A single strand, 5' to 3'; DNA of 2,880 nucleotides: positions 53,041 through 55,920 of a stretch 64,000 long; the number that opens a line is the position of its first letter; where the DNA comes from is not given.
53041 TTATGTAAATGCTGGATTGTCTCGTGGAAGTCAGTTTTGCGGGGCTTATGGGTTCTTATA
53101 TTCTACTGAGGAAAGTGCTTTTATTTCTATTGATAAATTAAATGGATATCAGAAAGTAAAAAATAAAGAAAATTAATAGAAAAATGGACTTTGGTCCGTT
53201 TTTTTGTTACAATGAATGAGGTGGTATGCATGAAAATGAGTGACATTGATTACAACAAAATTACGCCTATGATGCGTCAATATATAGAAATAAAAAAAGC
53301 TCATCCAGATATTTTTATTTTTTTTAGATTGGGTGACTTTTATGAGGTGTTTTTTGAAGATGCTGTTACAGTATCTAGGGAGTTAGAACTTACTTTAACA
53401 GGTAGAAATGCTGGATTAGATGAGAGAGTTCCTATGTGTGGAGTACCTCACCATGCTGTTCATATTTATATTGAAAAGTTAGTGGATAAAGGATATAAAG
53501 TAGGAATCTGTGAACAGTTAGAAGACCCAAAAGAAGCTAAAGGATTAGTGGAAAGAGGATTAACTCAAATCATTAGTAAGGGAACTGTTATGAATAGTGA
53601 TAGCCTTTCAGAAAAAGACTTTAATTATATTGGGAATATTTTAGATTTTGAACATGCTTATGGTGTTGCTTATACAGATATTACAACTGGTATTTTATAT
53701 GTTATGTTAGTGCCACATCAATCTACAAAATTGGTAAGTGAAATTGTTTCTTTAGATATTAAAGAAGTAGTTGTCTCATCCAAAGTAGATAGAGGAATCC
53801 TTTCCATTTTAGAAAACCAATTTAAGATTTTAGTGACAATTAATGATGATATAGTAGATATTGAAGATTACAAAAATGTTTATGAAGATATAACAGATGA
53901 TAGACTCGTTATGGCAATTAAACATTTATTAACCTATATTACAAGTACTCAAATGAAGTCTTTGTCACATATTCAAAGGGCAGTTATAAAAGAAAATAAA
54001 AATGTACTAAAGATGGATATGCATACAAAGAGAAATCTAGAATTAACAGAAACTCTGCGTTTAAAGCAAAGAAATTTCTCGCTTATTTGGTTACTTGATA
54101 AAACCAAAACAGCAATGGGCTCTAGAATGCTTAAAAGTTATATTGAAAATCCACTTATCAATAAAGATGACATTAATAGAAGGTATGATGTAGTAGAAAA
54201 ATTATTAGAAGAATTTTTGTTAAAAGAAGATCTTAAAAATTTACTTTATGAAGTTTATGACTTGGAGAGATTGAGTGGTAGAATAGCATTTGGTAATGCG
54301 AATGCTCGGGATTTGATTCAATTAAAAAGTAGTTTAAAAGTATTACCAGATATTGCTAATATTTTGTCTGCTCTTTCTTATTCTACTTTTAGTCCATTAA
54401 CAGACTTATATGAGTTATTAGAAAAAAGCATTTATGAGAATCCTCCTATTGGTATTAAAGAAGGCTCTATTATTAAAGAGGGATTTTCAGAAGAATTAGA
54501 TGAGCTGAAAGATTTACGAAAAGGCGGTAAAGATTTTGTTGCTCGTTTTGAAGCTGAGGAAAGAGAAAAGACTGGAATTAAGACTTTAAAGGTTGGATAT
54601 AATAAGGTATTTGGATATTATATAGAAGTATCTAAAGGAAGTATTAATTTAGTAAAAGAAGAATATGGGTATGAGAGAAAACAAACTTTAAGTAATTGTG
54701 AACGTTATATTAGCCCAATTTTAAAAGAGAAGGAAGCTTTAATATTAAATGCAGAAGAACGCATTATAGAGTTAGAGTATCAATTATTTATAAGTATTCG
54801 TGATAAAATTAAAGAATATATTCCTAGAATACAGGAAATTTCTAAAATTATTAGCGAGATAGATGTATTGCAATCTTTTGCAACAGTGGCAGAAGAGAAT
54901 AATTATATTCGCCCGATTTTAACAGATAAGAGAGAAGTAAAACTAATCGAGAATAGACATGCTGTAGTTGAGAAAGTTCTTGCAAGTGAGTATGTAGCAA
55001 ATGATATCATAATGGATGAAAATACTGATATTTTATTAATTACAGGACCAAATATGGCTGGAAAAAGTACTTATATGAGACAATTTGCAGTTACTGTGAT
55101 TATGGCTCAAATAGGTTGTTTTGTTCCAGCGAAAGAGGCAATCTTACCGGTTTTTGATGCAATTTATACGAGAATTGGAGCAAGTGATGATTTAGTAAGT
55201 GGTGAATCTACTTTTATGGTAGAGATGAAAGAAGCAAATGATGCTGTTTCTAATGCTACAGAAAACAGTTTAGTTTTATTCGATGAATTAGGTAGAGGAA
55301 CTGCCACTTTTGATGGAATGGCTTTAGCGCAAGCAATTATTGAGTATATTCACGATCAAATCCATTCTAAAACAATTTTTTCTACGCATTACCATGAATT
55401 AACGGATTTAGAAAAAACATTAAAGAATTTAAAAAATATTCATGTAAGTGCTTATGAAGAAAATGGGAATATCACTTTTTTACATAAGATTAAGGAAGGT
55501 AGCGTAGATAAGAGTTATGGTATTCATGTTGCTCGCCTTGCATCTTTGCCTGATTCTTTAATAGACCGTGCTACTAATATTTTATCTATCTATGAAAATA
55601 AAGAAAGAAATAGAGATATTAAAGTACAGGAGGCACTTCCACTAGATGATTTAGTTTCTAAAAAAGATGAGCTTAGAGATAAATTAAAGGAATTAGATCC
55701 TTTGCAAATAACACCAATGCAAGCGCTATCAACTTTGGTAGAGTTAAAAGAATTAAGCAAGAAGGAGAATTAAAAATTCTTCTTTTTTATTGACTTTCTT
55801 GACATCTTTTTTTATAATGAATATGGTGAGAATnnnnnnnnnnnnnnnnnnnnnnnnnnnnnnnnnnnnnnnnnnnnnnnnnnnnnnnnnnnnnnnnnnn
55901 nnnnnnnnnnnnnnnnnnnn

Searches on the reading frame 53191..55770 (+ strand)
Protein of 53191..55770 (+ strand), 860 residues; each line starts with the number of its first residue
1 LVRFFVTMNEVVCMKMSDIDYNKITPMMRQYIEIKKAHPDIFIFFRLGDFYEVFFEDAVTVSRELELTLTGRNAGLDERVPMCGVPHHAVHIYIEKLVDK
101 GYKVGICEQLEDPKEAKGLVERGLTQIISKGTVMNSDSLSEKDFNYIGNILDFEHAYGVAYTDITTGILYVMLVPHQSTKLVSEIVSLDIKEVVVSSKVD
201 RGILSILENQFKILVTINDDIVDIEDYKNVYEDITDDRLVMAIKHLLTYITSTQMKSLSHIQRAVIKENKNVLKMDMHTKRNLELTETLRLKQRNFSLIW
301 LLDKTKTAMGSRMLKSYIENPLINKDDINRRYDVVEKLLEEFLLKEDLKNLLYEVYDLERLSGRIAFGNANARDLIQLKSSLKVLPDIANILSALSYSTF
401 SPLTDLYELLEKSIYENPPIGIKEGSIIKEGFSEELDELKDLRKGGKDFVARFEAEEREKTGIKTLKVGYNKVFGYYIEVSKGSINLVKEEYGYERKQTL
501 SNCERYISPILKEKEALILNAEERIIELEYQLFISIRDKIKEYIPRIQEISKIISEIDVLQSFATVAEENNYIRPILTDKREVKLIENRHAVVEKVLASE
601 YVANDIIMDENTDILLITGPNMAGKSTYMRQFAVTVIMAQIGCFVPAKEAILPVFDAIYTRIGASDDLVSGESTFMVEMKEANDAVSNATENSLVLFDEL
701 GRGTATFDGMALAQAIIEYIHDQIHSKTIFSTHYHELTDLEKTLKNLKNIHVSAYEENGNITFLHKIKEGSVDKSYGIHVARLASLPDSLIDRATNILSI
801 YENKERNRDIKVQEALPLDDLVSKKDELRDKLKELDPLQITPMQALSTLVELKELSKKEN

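Call 15: search_protein_families(library=pfam, proteins=[window:53191-55770:+], max_evalue=0.001)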
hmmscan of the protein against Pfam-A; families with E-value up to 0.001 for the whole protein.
window:53191-55770:+ (860 aa): 5 families
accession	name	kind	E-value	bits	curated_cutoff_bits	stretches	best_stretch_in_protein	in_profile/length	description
PF00488.27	MutS_V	-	5.8e-82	274.7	30.2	1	616-799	2-185/188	MutS domain V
PF05192.23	MutS_III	-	1.4e-52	179.3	34.1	1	278-564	1-194/194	MutS domain III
PF01624.25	MutS_I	-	5e-45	152.8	20.6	1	25-136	1-112/113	MutS domain I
PF05190.23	MutS_IV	-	7.7e-26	90.6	22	1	431-524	1-92/92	MutS family domain IV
PF05188.22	MutS_II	-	1.9e-10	41.7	25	1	153-262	10-133/133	MutS domain II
